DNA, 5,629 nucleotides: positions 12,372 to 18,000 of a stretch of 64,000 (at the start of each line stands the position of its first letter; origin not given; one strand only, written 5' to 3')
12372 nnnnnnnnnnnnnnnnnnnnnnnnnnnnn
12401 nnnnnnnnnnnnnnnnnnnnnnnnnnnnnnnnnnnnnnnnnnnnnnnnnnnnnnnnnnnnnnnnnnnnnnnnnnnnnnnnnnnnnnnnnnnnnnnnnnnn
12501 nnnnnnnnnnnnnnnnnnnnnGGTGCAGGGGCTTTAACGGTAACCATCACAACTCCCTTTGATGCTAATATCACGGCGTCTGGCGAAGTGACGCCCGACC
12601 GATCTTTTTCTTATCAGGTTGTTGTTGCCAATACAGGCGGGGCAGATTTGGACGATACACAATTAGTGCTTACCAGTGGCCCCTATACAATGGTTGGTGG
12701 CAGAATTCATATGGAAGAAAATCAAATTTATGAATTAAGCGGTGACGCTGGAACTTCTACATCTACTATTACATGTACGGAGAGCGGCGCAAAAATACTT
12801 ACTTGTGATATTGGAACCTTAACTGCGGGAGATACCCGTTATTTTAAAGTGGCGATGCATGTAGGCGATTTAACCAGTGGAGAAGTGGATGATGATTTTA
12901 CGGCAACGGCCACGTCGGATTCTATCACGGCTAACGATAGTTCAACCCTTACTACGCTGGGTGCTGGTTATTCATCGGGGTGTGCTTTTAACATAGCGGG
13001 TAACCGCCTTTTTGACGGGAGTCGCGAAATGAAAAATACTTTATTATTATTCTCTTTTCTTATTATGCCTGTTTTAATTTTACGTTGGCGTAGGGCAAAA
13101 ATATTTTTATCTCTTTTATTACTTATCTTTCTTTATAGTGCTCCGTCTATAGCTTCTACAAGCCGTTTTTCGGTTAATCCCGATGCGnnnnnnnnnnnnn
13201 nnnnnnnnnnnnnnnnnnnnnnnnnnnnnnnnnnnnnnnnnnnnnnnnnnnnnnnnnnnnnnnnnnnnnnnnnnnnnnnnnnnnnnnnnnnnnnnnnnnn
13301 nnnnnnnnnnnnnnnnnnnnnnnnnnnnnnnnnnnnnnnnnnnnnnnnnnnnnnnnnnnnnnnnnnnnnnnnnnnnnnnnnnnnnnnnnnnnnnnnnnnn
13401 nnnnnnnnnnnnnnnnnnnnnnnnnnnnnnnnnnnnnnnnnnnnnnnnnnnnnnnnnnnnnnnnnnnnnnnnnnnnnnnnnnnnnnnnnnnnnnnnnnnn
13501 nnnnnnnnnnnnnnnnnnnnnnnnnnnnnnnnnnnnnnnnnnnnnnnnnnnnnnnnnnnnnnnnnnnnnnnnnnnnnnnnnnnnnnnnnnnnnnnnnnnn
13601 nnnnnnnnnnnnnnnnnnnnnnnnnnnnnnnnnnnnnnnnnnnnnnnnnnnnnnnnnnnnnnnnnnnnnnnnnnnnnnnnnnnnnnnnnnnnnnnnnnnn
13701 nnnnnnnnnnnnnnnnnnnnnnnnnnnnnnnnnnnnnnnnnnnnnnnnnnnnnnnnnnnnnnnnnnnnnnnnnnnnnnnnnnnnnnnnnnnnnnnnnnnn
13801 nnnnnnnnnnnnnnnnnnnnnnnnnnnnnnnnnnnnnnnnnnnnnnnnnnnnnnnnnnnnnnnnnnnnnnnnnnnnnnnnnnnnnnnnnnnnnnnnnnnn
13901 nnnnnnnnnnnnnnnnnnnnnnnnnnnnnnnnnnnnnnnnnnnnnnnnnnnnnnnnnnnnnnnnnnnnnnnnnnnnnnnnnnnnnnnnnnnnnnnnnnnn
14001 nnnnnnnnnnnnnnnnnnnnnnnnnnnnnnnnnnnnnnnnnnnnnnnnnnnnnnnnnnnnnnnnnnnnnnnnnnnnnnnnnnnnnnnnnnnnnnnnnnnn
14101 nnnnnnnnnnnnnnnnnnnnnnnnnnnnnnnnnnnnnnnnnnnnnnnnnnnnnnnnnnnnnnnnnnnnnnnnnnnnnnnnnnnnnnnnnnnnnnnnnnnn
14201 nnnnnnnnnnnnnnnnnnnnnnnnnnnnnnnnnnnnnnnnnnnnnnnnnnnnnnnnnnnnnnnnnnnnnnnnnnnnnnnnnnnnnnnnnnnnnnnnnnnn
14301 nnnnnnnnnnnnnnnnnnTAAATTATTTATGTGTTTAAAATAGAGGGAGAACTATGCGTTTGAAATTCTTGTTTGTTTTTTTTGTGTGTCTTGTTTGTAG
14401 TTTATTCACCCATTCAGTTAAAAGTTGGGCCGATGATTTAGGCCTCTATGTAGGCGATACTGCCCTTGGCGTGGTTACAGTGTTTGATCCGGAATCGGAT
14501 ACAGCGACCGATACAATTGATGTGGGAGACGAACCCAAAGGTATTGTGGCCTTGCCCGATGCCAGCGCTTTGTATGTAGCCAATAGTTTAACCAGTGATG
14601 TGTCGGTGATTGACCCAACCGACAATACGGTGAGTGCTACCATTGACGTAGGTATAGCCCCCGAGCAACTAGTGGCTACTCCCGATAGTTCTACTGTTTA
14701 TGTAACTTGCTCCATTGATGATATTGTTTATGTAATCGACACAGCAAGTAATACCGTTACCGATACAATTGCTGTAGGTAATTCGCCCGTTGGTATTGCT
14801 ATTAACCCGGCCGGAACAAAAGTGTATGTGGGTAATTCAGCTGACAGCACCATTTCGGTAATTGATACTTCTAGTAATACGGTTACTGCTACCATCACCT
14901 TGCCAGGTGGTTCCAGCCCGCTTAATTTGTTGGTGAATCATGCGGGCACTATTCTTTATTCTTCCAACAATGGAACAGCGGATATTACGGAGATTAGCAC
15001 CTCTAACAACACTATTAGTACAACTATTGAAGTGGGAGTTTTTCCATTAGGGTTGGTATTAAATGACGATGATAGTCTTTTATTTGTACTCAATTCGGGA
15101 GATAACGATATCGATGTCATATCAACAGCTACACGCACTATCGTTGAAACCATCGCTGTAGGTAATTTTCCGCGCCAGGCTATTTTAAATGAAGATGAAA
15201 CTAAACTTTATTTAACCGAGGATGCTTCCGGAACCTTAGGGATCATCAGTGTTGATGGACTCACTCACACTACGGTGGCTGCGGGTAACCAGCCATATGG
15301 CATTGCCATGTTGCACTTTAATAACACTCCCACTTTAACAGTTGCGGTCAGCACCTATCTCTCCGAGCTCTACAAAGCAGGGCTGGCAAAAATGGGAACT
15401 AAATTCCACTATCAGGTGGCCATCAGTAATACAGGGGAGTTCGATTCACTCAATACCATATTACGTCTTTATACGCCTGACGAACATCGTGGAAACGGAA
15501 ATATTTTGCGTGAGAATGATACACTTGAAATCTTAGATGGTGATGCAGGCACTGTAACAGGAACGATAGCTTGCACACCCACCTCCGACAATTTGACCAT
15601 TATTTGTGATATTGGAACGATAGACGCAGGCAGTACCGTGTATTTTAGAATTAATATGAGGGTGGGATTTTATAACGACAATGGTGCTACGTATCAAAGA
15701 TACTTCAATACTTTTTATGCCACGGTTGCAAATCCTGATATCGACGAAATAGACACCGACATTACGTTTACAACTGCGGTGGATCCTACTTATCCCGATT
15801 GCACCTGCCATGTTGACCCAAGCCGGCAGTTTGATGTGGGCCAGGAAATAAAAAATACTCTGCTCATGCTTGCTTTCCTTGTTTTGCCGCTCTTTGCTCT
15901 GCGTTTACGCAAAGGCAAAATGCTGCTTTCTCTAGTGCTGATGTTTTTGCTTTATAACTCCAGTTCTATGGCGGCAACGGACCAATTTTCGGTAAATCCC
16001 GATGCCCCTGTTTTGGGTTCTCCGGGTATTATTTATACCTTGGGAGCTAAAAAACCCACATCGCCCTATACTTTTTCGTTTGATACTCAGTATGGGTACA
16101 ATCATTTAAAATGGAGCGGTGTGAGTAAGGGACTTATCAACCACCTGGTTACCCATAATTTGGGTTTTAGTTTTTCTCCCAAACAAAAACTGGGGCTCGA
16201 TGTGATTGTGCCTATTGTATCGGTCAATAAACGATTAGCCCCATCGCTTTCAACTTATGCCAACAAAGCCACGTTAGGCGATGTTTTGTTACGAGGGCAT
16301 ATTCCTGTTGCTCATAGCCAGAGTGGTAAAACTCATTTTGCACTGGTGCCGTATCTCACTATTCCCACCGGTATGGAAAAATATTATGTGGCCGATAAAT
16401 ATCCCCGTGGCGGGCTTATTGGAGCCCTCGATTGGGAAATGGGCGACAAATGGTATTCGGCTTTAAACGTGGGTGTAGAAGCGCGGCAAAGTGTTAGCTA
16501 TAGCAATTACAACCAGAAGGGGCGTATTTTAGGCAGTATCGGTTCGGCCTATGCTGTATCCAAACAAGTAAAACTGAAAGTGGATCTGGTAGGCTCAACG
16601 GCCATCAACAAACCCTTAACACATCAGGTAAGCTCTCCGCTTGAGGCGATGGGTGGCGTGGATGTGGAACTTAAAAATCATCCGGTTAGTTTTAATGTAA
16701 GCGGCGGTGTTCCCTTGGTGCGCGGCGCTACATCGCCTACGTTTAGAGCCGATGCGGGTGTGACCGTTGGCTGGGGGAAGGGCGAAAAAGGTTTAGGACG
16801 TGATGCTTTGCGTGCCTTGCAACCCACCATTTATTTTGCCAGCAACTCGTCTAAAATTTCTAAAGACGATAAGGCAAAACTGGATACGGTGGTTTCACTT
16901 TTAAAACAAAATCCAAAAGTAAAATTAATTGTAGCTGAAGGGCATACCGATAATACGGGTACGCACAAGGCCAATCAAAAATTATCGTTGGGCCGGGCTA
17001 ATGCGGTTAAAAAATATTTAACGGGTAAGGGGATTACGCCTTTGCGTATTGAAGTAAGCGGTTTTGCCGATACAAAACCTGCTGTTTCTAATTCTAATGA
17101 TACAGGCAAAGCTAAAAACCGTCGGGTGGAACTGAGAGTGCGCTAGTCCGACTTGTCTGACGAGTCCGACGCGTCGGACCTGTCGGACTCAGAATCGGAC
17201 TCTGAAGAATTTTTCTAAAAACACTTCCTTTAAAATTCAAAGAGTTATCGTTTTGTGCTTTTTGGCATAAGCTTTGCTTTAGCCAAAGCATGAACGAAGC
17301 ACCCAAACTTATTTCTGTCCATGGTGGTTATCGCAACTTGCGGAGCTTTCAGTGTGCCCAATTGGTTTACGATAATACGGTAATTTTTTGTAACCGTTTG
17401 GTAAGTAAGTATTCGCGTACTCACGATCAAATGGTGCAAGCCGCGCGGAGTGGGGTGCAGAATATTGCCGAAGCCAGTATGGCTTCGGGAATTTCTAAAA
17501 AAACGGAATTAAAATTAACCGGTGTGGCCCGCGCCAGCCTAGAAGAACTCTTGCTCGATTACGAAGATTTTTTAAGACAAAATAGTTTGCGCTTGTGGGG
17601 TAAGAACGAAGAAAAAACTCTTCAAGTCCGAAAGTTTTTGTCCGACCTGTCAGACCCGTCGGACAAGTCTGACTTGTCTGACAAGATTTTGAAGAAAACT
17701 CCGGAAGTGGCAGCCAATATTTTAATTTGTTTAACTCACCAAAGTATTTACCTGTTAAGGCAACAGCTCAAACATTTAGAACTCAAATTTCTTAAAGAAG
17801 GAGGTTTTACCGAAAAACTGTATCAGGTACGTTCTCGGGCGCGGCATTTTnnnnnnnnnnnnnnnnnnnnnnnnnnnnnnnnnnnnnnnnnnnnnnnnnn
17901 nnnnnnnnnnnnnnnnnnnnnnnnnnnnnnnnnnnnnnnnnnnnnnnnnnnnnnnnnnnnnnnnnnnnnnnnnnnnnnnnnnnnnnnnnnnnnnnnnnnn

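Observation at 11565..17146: Tandem paralogous ~920-aa genes fusing a YVTN beta-propeller/DUF11-like surface domain to an OmpA-type beta-barrel and peptidoglycan-binding module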

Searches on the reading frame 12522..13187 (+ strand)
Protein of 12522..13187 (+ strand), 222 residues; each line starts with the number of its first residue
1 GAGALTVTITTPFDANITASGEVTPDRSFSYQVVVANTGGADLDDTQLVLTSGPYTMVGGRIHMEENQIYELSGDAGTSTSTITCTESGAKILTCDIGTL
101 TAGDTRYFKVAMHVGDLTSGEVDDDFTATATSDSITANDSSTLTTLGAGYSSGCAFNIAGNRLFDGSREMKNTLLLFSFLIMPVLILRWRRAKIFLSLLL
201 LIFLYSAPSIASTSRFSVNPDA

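Call 6: search_protein_families(library=ncbifam, proteins=[window:12522-13187:+], max_evalue=10)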
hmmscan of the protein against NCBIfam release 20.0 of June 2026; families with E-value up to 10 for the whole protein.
window:12522-13187:+ (222 aa): 2 families
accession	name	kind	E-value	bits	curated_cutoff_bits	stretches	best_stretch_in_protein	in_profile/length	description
NF001241.0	PRK00216.1-2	equivalog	6.5e-05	22.7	327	1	75-129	59-116/231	demethylmenaquinone methyltransferase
NF033707.1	T9SS_sortase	equivalog_domain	0.01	13.4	420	1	94-182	750-833/1095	type IX secretion system sortase PorU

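Call 7: search_protein_families(library=pfam, proteins=[window:12522-13187:+], max_evalue=10)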
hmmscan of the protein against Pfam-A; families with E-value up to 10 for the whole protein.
window:12522-13187:+ (222 aa): 2 families
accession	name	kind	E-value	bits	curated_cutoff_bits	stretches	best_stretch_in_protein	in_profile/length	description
PF07705.17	CARDB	-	0.034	14.8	22.7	1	16-75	8-60/101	CARDB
PF00141.28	peroxidase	-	0.11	12.8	27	1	20-142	111-227/237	Peroxidase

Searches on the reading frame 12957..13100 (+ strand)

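Call 44: search_protein_families(library=ncbifam, proteins=[window:12957-13100:+], max_evalue=10)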
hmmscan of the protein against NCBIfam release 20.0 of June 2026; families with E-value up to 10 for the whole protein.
seq(48 aa): 1 family
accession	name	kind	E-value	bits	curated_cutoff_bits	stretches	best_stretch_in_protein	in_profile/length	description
TIGR04564.1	Synergist_CTERM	domain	3.5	7.8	22.5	1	29-46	12-27/27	Synerg-CTERM sorting domain-containing protein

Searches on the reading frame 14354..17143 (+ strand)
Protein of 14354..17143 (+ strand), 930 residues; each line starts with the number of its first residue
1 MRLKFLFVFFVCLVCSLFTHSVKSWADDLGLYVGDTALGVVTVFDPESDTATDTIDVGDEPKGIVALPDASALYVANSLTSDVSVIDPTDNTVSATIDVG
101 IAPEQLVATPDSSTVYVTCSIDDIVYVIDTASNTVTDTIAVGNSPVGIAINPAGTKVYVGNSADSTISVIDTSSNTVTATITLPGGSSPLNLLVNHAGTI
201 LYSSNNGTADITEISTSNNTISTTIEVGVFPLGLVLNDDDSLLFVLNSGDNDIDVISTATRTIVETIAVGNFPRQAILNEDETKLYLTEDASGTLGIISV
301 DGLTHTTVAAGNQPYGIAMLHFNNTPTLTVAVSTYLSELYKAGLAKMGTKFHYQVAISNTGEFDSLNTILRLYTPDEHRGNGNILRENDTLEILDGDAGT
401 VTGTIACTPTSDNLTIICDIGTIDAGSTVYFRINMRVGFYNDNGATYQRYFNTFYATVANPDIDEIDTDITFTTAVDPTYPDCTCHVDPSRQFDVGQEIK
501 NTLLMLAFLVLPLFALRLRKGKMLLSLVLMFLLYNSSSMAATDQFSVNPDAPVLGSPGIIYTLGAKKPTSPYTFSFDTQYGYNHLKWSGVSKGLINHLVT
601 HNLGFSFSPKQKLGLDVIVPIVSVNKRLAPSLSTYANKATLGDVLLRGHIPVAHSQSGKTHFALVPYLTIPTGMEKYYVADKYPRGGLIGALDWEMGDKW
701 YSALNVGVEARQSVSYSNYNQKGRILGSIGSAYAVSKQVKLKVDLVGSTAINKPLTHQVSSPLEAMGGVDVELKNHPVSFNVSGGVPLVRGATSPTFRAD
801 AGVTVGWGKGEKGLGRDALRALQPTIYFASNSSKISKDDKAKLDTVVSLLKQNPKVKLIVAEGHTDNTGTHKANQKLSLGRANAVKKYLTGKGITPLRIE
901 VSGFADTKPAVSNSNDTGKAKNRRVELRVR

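Call 3: search_protein_families(library=pfam, proteins=[window:14354-17143:+], max_evalue=0.1)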
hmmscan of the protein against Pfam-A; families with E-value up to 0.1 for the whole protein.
window:14354-17143:+ (930 aa): 13 families
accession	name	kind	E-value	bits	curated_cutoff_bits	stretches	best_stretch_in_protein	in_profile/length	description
PF00691.25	OmpA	-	1.5e-23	83.4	27.2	1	827-923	1-98/98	OmpA family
PF21783.3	YNCE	-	7.1e-14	52.3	27.1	3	112-181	39-108/339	YNCE-like beta-propeller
PF25174.1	Beta-prop_THOC3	-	1.8e-10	40.7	305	1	104-267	50-209/272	THOC3 beta-propeller domain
PF24684.1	Vgb_lyase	-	1.9e-09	37.2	50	1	58-319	12-272/290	Virginiamycin B lyase family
PF10282.15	Lactonase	-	8.6e-08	32.2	21.7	1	56-212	188-316/344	Lactonase, 7-bladed beta-propeller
PF13557.12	Phenol_MetA_deg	-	5.7e-05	23.7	22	1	610-735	37-168/242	Putative MetA-pathway of phenol degradation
PF23414.1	Beta-prop_EML_2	-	0.00018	21.4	90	1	108-222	5-118/266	Echinoderm microtubule-associated protein second beta-propeller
PF13570.13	Beta-prop_ACSF4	-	0.00023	21.1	133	1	72-318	20-261/329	Beta-alanine-activating enzyme, beta-propeller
PF01731.26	Arylesterase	-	0.00066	20.3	21.3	0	132-171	43-82/86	Arylesterase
PF08450.18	SGL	-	0.0012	18.9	26.3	0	125-177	117-168/246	SMP-30/Gluconolactonase/LRE-like region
PF24814.1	WD40_Prp19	-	0.0081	15.7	320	1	109-219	15-125/281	Prp19 WD40 domain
PF05359.17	DUF748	-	0.03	12.8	50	1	825-881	880-935/1037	Domain of Unknown Function (DUF748)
PF24817.1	WD40_WDHD1_1st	-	0.034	13.8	109.9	1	40-183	28-168/291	WDHD1 first WD40 domain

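Call 4: search_protein_families(library=ncbifam, proteins=[window:14354-17143:+], max_evalue=0.1)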
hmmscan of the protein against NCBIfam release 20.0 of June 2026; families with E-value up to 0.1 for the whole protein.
window:14354-17143:+ (930 aa): 49 families (the best 25 are shown)
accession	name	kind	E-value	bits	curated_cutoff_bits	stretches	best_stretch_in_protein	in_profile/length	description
TIGR02276.1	beta_rpt_yvtn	repeat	2.7e-44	148.9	27.85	5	152-195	1-42/42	beta-propeller repeat protein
TIGR03866.1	PQQ_ABC_repeats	subfamily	4.7e-39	134.3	287.3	2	113-301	11-197/310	PQQ-dependent catabolism-associated beta-propeller protein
NF053611.1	YiaD_Gzip_OmpA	equivalog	1.2e-30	106.8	175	1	823-928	101-205/206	YiaD family glycine zipper/OmpA-like lipoprotein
NF052340.1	hydrazine_beta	equivalog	7.1e-28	97.7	560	3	63-182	37-158/372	hydrazine synthase subunit beta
NF053612.1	anchor_PA1041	equivalog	1.4e-22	80.9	250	1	825-929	132-235/236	PA1041 family peptidoglycan-binding anchor lipoprotein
NF045787.1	OmpABordt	equivalog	1.3e-20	73.9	200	1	826-929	87-189/194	outer membrane protein OmpA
TIGR02802.1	Pal_lipo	equivalog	5.7e-20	71.4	125.35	1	825-928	1-103/104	peptidoglycan-associated lipoprotein Pal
NF053613.1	OMP_toxin_LptF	equivalog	1.1e-19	71.1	400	1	826-928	143-244/256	lipotoxin F family OmpA-related lipoprotein LptF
NF053585.1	OMP_LP_YfiB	equivalog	2.7e-19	69.6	128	1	824-927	56-158/163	outer membrane lipoprotein YfiB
NF052280.1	7_blade_YncE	equivalog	4.3e-19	68.5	400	1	39-288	55-316/338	7-bladed beta-propeller protein YncE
NF052342.1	hydrazine_BC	exception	4.5e-19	68.1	1250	2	64-179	44-161/690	hydrazine synthase subunit beta-gamma fusion subunit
NF008067.1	PRK10802.1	equivalog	4e-17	62.6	261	1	825-925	68-167/171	peptidoglycan-associated lipoprotein Pal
TIGR03350.1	type_VI_ompA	equivalog_domain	5.5e-17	62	139.8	1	825-929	31-137/137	type VI secretion system protein TssL, long form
TIGR03789.1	pdsO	hypoth_equivalog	8.9e-17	61.6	152.2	1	821-928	136-242/243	sortase-associated OmpA-like protein PdsO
NF045788.1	Omp38Acinit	equivalog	1.3e-16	60.6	500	1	825-925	242-342/354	outer membrane protein Omp38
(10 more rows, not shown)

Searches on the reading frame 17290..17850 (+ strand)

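Call 25: search_protein_families(library=pfam, proteins=[window:17290-17850:+], max_evalue=0.001)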
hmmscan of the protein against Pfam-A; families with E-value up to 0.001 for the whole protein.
window:17290-17850:+ (187 aa): 1 family
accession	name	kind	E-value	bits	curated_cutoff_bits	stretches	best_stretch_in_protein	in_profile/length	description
PF05635.17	23S_rRNA_IVP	-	0.00011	22.8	33.8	1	19-87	9-72/106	23S rRNA-intervening sequence protein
